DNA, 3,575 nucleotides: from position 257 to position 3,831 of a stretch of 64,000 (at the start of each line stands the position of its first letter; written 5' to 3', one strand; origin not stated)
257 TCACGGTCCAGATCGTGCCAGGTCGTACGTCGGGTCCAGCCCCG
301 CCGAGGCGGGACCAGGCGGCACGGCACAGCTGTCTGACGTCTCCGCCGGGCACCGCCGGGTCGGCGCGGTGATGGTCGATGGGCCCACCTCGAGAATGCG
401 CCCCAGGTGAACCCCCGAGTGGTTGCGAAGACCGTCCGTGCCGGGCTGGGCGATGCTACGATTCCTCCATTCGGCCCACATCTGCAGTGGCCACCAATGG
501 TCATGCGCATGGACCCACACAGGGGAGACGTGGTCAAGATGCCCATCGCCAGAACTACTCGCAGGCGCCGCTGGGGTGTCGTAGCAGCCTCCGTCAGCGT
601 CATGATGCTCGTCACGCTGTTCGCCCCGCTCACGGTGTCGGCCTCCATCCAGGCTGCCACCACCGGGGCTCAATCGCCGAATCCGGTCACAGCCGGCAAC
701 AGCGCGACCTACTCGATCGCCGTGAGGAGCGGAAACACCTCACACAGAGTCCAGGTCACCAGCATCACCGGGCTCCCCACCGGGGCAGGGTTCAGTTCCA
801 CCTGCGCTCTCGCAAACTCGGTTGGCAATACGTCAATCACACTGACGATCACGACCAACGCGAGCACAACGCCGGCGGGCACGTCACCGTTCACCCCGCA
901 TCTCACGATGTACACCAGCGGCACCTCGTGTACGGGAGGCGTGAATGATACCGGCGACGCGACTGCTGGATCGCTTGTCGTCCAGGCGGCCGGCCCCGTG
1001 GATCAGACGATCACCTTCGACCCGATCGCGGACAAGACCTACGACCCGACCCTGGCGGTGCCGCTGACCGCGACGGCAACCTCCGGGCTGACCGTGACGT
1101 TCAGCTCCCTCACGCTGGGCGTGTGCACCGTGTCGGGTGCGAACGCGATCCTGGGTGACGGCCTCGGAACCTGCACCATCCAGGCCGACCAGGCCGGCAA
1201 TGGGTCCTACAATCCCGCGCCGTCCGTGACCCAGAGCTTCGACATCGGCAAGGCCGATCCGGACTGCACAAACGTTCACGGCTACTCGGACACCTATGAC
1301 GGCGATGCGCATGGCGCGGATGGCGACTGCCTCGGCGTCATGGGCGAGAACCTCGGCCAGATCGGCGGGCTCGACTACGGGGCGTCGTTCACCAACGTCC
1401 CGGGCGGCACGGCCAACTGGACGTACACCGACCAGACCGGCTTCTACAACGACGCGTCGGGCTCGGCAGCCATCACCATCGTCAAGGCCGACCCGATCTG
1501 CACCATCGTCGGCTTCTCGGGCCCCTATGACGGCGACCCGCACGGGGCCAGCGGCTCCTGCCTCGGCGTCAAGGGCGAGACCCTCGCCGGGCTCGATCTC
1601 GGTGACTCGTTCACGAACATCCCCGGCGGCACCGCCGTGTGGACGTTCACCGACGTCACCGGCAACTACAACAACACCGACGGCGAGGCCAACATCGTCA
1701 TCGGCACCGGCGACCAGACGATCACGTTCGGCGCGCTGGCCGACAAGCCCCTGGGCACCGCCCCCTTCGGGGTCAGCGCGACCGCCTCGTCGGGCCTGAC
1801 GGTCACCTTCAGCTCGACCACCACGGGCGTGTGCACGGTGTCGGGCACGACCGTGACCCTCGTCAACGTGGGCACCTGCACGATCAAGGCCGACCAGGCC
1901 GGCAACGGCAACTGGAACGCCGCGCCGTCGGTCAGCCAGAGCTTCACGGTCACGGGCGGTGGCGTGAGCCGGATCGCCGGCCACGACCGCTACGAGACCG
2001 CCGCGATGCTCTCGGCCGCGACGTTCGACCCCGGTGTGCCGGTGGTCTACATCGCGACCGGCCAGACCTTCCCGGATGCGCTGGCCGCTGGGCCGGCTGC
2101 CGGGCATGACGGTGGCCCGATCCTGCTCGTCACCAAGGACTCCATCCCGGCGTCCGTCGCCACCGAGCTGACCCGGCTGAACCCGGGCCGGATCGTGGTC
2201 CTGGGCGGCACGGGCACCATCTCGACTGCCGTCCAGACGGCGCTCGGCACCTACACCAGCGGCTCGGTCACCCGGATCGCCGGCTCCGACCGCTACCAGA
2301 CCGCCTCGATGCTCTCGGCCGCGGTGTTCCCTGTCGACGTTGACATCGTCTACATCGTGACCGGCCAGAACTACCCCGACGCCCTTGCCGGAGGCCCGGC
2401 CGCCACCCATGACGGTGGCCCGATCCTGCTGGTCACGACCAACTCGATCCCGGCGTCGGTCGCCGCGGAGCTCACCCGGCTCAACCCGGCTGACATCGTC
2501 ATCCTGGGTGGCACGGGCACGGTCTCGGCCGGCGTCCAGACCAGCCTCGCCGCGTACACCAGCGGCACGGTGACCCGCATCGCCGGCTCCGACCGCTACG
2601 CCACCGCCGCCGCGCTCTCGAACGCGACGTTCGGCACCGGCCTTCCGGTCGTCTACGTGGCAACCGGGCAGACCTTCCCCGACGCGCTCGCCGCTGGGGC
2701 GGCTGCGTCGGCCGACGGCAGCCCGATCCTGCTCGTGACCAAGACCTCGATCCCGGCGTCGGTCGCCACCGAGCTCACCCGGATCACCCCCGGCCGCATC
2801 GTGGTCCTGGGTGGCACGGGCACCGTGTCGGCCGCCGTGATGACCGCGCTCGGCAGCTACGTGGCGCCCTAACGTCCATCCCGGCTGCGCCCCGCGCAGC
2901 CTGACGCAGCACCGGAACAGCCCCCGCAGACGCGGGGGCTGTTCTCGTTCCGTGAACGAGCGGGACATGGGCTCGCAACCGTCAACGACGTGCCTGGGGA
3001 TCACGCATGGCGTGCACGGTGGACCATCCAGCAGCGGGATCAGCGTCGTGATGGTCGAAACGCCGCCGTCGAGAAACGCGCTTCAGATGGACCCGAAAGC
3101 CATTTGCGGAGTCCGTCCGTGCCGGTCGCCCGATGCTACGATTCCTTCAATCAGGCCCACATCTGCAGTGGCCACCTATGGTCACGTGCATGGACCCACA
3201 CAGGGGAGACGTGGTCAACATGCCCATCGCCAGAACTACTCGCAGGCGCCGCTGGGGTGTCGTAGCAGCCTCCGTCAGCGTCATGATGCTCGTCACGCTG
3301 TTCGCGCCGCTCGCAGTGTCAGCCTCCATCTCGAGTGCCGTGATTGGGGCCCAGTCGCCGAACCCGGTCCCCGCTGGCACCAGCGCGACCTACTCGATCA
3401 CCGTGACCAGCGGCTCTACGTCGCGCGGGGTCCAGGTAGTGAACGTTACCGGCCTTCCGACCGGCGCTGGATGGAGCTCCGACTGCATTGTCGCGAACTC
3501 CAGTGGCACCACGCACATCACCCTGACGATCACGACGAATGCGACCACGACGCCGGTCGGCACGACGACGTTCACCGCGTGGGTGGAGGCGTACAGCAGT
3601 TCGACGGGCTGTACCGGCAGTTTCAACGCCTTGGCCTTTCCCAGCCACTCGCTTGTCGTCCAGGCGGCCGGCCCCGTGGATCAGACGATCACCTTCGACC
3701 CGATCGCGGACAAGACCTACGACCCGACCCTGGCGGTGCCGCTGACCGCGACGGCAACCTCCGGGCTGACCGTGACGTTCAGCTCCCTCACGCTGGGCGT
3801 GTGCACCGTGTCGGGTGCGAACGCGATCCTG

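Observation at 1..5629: Tandem array (at least 3 copies) of CWB2 surface-protein genes: identical 1.97-kb anchor block, diverged tip domain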

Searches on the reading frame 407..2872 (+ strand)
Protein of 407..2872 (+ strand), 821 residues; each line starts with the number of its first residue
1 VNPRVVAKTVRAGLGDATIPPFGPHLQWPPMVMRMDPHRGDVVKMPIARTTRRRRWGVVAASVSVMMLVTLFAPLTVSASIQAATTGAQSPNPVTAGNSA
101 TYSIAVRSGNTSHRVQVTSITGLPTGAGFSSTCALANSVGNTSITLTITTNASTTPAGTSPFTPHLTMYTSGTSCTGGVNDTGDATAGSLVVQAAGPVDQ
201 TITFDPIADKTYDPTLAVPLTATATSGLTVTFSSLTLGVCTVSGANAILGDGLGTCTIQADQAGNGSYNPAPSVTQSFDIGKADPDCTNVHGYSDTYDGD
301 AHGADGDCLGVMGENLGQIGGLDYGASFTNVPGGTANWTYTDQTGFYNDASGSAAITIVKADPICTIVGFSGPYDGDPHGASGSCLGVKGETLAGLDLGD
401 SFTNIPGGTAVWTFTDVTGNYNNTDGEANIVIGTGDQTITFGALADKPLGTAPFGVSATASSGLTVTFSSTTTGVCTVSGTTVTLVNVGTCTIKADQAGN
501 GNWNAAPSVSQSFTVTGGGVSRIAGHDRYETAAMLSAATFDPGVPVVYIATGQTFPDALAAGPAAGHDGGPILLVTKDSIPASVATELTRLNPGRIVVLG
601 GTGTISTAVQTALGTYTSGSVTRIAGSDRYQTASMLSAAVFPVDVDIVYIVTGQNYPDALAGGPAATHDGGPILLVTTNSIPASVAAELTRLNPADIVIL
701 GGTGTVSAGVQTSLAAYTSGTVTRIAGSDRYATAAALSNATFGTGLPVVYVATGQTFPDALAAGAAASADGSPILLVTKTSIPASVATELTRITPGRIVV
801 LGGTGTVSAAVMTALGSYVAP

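Call 4: search_protein_families(library=pfam, proteins=[window:407-2872:+], max_evalue=0.01)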
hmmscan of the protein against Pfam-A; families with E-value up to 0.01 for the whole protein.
window:407-2872:+ (821 aa): 2 families
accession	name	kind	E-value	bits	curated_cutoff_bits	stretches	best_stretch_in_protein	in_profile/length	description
PF04122.17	CW_binding_2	-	7.5e-59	196.7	24.9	3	522-609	1-72/73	Cell wall binding domain 2 (CWB2)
PF00781.29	DAGK_cat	-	0.0021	18.1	23.6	0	583-614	46-77/125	Diacylglycerol kinase catalytic domain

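Call 12: find_homologous_proteins(query=window:539-2872:+)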
Query window:539-2872:+ (777 aa): 3959 proteins with E <= 0.001 among 8000 candidates; the best 120 are listed.
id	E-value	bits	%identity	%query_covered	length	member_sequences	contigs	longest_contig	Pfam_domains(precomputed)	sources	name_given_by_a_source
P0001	0.0e+0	1384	87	100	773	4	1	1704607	PF04122.18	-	-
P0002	0.0e+0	1247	62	20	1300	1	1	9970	PF18676.7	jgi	jgi:hypothetical protein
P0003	1.6e-289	981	65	20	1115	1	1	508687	PF16640.12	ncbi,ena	-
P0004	1.5e-270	918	39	41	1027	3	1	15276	-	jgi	jgi:hypothetical protein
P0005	3.7e-252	857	40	41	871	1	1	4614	-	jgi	jgi:hypothetical protein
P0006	2.9e-249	848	60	23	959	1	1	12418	-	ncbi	ncbi:MAG: PxKF domain-containing protein [Anaerolineae bacterium]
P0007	6.1e-249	847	37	47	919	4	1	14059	-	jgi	jgi:hypothetical protein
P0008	3.6e-242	824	64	21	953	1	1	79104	PF25528.1,PF19822.5,PF13550.14,PF15631.12,PF09935.15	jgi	jgi:hypothetical protein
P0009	4.9e-239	814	51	18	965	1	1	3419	PF22969.4,PF07610.18,PF01342.27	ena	-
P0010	9.6e-232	790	48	21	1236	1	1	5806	-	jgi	-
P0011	3.8e-227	775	38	41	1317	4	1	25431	-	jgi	jgi:hypothetical protein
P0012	3.2e-226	771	39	42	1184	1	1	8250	PF01839.30,PF26182.1,PF13517.13,PF22359.3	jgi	-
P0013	6.1e-222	757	57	80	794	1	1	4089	PF04122.18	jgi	jgi:putative cell wall-binding protein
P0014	4.5e-218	745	54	33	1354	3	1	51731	PF16640.12,PF15631.12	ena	-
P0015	2.0e-215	736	35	41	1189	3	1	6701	-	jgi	jgi:uncharacterized protein (TIGR03437 family)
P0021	3.2e-197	676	64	50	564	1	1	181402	PF04122.18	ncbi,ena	-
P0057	3.3e-157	543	64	51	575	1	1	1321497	PF04122.18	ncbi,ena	-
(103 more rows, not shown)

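Call 22: list_cluster_members(proteins=[window:539-2872:+, window:3220-5550:+, P0001])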
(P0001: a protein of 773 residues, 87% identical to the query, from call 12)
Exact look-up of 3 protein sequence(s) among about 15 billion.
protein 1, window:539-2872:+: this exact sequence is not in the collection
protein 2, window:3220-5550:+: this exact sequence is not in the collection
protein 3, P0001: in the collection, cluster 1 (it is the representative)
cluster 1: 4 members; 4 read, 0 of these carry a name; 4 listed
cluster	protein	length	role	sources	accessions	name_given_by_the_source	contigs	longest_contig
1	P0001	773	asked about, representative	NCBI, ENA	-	-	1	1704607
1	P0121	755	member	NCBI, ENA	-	-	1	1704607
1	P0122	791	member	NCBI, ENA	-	-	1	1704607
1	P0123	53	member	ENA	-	-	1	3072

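Call 23: find_related_loci(query=window:539-2872:+, collection=genome_contigs, flank=6000)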
Query window:539-2872:+ (777 aa) in genome_contigs; peptide patterns used: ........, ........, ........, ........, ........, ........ (x = any residue, [..] = any of these).
45 stretches matched a pattern; 6 encode a relative of the query (tblastn E <= 1e-3); 6 distinct loci.
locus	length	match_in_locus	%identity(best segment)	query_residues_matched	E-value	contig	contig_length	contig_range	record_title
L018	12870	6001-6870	53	472-774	4e-66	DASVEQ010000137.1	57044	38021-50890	MAG TPA_asm: Candidatus Limnocylindria bacterium isolate SMAG_U2066 k141_527606, whole genome shotgun sequence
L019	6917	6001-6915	52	460-776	4e-76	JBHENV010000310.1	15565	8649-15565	MAG: Candidatus Limnocylindria bacterium isolate S5_bin.29.orig S5_k141_2250744, whole genome shotgun sequence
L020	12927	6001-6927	44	476-774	7e-59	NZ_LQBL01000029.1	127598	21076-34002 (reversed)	Serinicoccus chungangensis strain CD08_5 CD08_5_contig_5_consensus, whole genome shotgun sequence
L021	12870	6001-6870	43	476-771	6e-51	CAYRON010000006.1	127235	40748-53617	MAG TPA_asm: uncultured Salinibacterium sp. isolate SRP193066_co1_219 genome assembly, contig: NODE_190_length_127235_co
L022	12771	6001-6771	61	130-471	3e-22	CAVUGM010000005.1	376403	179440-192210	MAG: uncultured Chloroflexia bacterium isolate MFD02134.bin.2.86 genome assembly, contig: contig_8041, whole genome shot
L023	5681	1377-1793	50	176-464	4e-8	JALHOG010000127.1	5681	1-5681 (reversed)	MAG: Ilumatobacteraceae bacterium isolate bin.116 c_000000045626, whole genome shotgun sequence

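Call 27: find_encoding_contigs(protein=P0123, flank=5000)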
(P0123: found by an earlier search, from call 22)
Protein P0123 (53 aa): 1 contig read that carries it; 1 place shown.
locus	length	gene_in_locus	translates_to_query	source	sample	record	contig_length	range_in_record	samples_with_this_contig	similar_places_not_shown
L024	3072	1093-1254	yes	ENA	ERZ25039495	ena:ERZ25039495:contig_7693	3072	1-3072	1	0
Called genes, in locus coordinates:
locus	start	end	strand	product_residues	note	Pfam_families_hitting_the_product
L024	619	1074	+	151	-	-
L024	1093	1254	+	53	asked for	-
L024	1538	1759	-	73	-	-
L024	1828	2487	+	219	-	PF04122:CW_binding_2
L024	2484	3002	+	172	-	-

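Call 36: find_homologous_proteins(query=window:539-2872:+, region=36-158, max_evalue=0.001)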
Query window:539-2872:+, residues 36-158 (123 aa): 2 proteins with E <= 0.001 among 1317 candidates.
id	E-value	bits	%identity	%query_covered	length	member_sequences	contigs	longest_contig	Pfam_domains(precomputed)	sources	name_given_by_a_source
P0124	7.0e-5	41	37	94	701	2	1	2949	PF07679.23,PF13927.13,PF18657.7,PF18676.7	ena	-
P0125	3.6e-4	38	46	57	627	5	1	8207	PF15418.13,PF19410.6,PF00028.24,PF26198.1,PF19077.7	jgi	jgi:uncharacterized membrane protein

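Call 37: find_homologous_proteins(query=P0001, region=34-152, max_evalue=0.001)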
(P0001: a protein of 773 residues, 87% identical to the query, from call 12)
Query P0001, residues 34-152 (119 aa): 25 proteins with E <= 0.001 among 2778 candidates.
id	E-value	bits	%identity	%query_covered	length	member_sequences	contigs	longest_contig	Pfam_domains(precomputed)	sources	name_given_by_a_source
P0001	2.9e-66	238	100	100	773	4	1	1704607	PF04122.18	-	-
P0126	5.5e-61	221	49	96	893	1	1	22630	PF18887.6,PF18657.7,PF16640.12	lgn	-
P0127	1.6e-49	184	47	90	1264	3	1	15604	PF28247.1,PF28238.1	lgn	-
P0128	2.2e-43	165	59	89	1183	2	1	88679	PF00090.26,PF02494.23,PF19028.7,PF16403.12,PF19078.7,PF16656.12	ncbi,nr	ncbi:MAG: DUF5011 domain-containing protein [Candidatus Staskawiczbacteria bacterium]|nr:DUF5011 dom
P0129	9.9e-36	140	68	96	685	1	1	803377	-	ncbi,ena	-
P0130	5.9e-30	121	59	95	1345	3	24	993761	PF28247.1,PF28238.1,PF25564.1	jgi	jgi:uncharacterized repeat protein (TIGR01451 family)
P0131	1.2e-29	120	58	95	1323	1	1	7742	PF28247.1,PF28238.1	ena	-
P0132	2.7e-28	116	58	94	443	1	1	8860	-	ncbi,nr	ncbi:MAG: hypothetical protein Q8O58_02950, partial [Gallionella sp.]|nr:hypothetical protein [Galli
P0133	1.3e-27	114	53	91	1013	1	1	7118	PF16403.12,PF19078.7,PF19077.7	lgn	-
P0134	7.4e-26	108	55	97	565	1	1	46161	-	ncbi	ncbi:MAG: hypothetical protein ACOZCP_18055, partial [Pseudomonadota bacterium]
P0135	4.3e-25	106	57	94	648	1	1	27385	PF23034.2,PF19078.7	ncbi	ncbi:MAG: hypothetical protein WAO76_08385, partial [Georgfuchsia sp.]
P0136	5.8e-25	105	54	97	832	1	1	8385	PF28247.1,PF28238.1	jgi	jgi:hypothetical protein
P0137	2.6e-24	103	54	94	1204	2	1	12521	PF28247.1,PF28238.1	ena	-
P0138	2.0e-23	100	53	91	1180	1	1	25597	PF28247.1,PF28238.1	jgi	-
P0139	1.4e-21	94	50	90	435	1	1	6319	-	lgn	-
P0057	2.2e-13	68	48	82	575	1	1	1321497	PF04122.18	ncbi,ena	-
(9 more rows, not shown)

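Call 38: search_protein_families(library=pfam, proteins=[P0001], max_evalue=10)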
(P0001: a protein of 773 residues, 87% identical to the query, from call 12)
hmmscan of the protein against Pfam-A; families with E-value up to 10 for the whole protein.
P0001 (773 aa): 2 families
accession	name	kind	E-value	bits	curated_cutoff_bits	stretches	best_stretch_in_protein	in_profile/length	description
PF04122.17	CW_binding_2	-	6.2e-59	196.9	24.9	3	474-561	1-72/73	Cell wall binding domain 2 (CWB2)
PF00781.29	DAGK_cat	-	0.0016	18.4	23.6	2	535-566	46-77/125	Diacylglycerol kinase catalytic domain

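Call 67: find_related_loci(query=window:539-2872:+, collection=metagenome_contigs, flank=6000)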
Query window:539-2872:+ (777 aa) in metagenome_contigs; peptide patterns used: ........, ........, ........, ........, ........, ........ (x = any residue, [..] = any of these).
57 stretches matched a pattern; 7 encode a relative of the query (tblastn E <= 1e-3); 7 distinct loci.
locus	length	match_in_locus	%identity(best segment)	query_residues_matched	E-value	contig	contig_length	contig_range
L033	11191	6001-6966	51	460-776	4e-79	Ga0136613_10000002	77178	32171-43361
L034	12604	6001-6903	52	470-774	2e-66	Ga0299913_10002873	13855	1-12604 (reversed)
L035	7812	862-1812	43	477-774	3e-56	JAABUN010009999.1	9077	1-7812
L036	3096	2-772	40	476-771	3e-38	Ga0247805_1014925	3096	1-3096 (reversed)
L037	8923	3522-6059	36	97-518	3e-35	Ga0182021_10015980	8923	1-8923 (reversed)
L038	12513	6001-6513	73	385-474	1e-28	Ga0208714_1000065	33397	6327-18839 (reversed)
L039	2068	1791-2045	71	153-474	1e-28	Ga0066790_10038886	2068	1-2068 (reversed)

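Call 68: find_encoding_contigs(protein=P0057, flank=8000, max_places=2)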
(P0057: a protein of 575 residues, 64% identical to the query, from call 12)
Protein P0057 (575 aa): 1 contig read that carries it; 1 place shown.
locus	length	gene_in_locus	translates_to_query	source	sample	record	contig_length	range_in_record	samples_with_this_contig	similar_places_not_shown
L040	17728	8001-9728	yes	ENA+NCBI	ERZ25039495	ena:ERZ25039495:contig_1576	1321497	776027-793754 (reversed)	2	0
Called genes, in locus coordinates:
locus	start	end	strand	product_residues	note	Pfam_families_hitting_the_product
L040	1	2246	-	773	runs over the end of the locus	-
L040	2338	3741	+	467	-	PF13727:CoA_binding_3, PF02397:Bac_transf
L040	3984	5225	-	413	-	PF13579:Glyco_trans_4_4, PF13439:Glyco_transf_4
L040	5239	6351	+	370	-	PF13641:Glyco_tranf_2_3, PF00535:Glycos_transf_2, PF10111:Glyco_tranf_2_2, PF13632:Glyco_trans_2_3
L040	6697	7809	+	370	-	PF13439:Glyco_transf_4, PF00534:Glycos_transf_1, PF13692:Glyco_trans_1_4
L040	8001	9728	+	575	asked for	PF04122:CW_binding_2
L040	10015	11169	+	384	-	PF02388:FemAB (faint), PF13480:Acetyltransf_6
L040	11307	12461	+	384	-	PF02423:OCD_Mu_crystall, PF01488:Shikimate_DH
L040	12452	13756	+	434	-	-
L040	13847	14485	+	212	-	PF02397:Bac_transf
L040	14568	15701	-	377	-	PF01041:DegT_DnrJ_EryC1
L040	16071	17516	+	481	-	PF00171:Aldedh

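Call 69: find_encoding_contigs(protein=P0021, flank=8000, max_places=2)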
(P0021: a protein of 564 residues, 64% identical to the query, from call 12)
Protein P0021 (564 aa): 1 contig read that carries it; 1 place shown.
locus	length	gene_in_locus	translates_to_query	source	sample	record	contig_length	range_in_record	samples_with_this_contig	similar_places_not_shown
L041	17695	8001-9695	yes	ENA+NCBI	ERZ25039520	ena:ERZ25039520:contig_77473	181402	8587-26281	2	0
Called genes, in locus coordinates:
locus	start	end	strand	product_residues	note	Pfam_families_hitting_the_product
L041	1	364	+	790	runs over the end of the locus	PF13191:AAA_16, PF13424:TPR_12 (faint)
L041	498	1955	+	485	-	PF00270:DEAD, PF04851:ResIII (weak), PF00271:Helicase_C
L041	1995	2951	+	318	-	PF00497:SBP_bac_3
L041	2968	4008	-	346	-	PF17991:Thioredoxin_10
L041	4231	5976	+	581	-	-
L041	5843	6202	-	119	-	-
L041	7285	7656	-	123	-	-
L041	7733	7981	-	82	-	-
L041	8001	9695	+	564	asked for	PF04122:CW_binding_2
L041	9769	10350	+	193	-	-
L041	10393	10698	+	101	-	PF08922:DUF1905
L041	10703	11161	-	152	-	PF01161:PBP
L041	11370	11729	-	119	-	-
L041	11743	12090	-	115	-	PF01906:YbjQ_1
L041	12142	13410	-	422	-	-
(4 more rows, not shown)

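Call 70: find_encoding_contigs(protein=P0001, flank=1000, max_places=4)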
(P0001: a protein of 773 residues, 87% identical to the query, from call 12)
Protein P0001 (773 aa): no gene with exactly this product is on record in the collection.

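Call 73: list_cluster_members(proteins=[L024:619-1074:+, L024:1828-2487:+, L024:2484-3002:+])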
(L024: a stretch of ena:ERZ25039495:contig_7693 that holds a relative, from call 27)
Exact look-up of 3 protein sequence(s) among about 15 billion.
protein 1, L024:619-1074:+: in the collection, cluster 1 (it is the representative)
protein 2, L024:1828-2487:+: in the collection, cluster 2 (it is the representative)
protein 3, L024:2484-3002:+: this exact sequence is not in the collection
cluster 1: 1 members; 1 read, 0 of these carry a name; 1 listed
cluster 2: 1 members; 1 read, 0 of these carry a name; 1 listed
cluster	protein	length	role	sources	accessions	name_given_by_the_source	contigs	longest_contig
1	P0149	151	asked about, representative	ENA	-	-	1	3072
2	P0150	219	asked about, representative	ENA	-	-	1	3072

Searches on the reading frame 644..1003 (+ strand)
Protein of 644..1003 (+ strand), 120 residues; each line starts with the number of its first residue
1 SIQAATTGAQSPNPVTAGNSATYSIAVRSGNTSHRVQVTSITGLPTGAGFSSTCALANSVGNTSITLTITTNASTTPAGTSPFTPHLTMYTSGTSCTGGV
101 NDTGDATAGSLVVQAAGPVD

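Call 38: search_protein_families(library=pfam, proteins=[window:647-1003:+], max_evalue=10)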
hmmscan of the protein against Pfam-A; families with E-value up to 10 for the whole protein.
seq(119 aa): 0 families

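Call 80: search_protein_representatives(protein=window:644-1003:+)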
Query: 120 residues. Proteins with E-value up to 0.001 (for the whole library): 40; up to 1e-10: 11; up to 1e-30: 0. The best 40 are listed.
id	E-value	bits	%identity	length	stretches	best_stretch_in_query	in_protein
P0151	1.6e-20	89.4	53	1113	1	2-117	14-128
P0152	1.6e-20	89.4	34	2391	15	6-84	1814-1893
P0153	1.6e-18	83.0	50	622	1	1-116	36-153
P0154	2.9e-18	82.2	49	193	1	4-107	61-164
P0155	5.1e-17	78.2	49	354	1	2-116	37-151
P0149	1.1e-16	77.2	60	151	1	38-120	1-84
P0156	1.2e-15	73.7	38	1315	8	6-85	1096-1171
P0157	1.1e-14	70.6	47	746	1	5-115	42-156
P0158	1.0e-12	64.3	46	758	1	1-116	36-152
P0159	3.5e-12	62.6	44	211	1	2-117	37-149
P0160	3.4e-11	59.4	42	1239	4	4-88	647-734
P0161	1.5e-10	57.3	41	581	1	5-116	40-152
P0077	7.6e-10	55.1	46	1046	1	1-114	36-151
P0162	2.6e-09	53.4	44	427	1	2-119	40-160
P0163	1.1e-08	51.3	28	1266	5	10-100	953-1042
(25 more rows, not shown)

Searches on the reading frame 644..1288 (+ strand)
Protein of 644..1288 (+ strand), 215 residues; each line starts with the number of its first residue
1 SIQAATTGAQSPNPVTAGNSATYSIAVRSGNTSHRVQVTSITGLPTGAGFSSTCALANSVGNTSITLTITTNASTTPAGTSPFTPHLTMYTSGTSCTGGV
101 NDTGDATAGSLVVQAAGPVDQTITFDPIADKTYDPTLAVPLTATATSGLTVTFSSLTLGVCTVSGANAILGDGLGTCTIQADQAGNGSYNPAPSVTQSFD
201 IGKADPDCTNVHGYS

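Call 53: predict_structure(alignment_id=A1)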
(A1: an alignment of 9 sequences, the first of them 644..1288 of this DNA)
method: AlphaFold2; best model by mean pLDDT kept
length: 215 residues; sequences in the alignment: 9
mean_pLDDT: 70.6   pTM: 0.59
mean pLDDT of the five models: 70.6, 70.0, 69.0, 65.7, 64.5
residues with pLDDT >= 90: 59; 70-90: 47; 50-70: 69; < 50: 40
segments of 3 or more residues with pLDDT < 50: 118-123, 129-138, 147-149, 186-189, 202-215
pLDDT, mean of each block of 10 residues (from residue 1): 92 86 92 88 93 82 90 75 94 82 92 64 48 44 52 56 56 60 53 62 42 30
secondary structure, 60 per line:
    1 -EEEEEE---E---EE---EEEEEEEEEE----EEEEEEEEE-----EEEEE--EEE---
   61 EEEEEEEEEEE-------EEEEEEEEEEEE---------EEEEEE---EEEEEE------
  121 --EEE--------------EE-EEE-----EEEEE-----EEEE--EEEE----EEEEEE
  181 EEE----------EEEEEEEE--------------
elements in order: E2-7 E20-29 E34-42 E48-52 E55-57 E61-71 E79-90 E100-105 E109-114 E123-125 E143-145 E151-155 E161-164 E167-170 E175-183 E194-201

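Call 57: fold_search(model_id=the predicted structure, library=pdb)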
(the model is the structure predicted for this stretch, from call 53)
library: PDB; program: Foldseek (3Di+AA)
matches with E <= 10: 1951; with E <= 0.001: 23
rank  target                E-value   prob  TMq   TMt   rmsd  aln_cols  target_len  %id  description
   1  8jmw_A                3.7e-05  1.00  0.35  0.17  11.4       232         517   12  Fibril form of serine peptidase Vpr (released 2023-12-06)
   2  4dwh_A                1.2e-04  1.00  0.31  0.33  13.8       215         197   12  Structure of the major type 1 pilus subunit FIMA bound to the FIMC (2.5 A resolution) (released 2012-05-30)
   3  6dez_B                1.3e-04  1.00  0.28  0.29  14.7       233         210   15  Anti-phosphotyrosine antibody PY20-4D5 Fab complexed with sulfate (released 2018-11-28)
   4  7u9o_H                1.6e-04  1.00  0.28  0.30  12.1       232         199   11  SARS-CoV-2 spike trimer RBD in complex with Fab NE12 (released 2022-11-23)
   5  6s3d_C                1.8e-04  1.00  0.31  0.31  14.2       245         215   12  Structure of D25 Fab in complex with scaffold S0_2.126 (released 2020-04-22)
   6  4m00_A                3.4e-04  1.00  0.38  0.20   7.6       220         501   18  Crystal structure of the ligand binding region of staphylococcal adhesion SraP (released 2014-06-18)
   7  4dwh_C                3.4e-04  1.00  0.30  0.32  13.7       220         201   11  Structure of the major type 1 pilus subunit FIMA bound to the FIMC (2.5 A resolution) (released 2012-05-30)
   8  6wzm_C                3.7e-04  1.00  0.31  0.30  11.5       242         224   11  LY3041658 Fab bound to CXCL8 (released 2020-11-25)
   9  5te6_H                3.9e-04  1.00  0.30  0.29  11.8       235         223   14  Crystal Structure of Broadly Neutralizing VRC01-class Antibody N6 in Complex with HIV-1 Clade AE Strain 93TH057 gp120  (released 2016-11-16)
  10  9ijj_E                6.9e-04  1.00  0.34  0.18  14.1       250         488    9  In situ structure of the central apparatus in mouse sperm axoneme. (released 2025-06-04)
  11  3jwn_I                6.9e-04  0.98  0.26  0.27  13.8       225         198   12  Complex of FimC, FimF, FimG and FimH (released 2010-06-16)
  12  3bwu_C                7.3e-04  0.99  0.26  0.28  13.1       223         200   15  Crystal structure of the ternary complex of FimD (N-Terminal Domain, FimDN) with FimC and the N-terminally truncated p (released 2008-03-04)
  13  9iyi_M                7.6e-04  1.00  0.33  0.32  10.8       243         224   14  VLP structure of Chikungunya virus complexed with C34 Fab, 2f block. (released 2025-11-12)
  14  8t7r_B                7.6e-04  1.00  0.33  0.33  10.4       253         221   10  Crystal structure of human leukocyte antigen A*0101 in complex with the Fab of alloreactive antibody E07 (released 2024-12-25)
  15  3skj_H                8.0e-04  1.00  0.31  0.30  11.8       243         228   15  Structural And Functional Characterization of an Agonistic Anti-Human EphA2 Monoclonal Antibody (released 2011-08-31)
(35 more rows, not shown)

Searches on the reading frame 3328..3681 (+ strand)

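Call 38: search_protein_families(library=pfam, proteins=[window:3328-3681:+], max_evalue=10)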
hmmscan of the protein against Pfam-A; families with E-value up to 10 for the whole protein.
seq(118 aa): 3 families
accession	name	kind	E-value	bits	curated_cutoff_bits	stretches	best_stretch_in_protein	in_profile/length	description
PF00419.26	Fimbrial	-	0.031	15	25.6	1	67-103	101-144/151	Fimbrial protein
PF19410.4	DUF5980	-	0.063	14.1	27.1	1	17-89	8-79/97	Family of unknown function (DUF5980)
PF23926.2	LtfC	-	0.81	10.7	27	0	11-72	26-84/100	LtfC-like, beta-sandwich domain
